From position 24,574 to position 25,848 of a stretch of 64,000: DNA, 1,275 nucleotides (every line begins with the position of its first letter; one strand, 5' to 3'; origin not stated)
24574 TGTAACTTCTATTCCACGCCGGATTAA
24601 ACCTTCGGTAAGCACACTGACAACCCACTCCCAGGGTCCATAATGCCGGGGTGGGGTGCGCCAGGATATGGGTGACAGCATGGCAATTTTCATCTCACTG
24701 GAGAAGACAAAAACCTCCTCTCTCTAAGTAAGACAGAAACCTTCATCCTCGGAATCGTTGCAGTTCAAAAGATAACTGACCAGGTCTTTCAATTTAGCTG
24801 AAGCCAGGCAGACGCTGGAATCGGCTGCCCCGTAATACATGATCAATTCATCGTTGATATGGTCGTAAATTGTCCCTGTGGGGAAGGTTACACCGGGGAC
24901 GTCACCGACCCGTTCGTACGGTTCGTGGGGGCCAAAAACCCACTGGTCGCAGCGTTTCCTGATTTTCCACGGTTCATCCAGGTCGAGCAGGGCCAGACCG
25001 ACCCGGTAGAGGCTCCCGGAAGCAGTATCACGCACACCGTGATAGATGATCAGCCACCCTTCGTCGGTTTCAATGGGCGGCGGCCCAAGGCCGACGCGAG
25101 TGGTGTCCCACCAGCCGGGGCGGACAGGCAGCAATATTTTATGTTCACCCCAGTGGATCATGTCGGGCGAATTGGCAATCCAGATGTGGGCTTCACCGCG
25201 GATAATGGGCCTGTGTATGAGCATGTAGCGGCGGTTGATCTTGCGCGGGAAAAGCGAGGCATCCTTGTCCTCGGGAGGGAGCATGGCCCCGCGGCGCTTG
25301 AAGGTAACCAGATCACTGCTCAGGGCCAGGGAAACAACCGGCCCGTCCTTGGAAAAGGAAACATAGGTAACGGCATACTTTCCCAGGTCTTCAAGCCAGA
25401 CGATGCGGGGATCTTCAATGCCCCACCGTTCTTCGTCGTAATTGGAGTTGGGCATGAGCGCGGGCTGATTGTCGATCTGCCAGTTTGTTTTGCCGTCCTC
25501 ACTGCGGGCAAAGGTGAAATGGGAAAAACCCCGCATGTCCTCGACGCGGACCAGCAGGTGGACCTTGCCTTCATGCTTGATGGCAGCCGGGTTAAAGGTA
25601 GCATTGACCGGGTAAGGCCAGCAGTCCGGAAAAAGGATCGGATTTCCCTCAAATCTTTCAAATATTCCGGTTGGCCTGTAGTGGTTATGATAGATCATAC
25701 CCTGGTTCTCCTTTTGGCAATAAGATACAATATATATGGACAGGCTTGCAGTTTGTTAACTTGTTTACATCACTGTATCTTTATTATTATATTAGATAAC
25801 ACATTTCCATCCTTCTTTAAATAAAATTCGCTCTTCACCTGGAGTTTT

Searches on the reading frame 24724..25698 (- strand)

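Call 38: search_protein_families(library=pfam, proteins=[window:24724-25698:-], max_evalue=0.00001)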
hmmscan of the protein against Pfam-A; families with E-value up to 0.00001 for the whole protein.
window:24724-25698:- (324 aa): 1 family
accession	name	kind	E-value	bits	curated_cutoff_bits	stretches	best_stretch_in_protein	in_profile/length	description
PF04041.19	Glyco_hydro_130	-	1.5e-55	188.8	26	1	30-309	31-317/320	beta-1,4-mannooligosaccharide phosphorylase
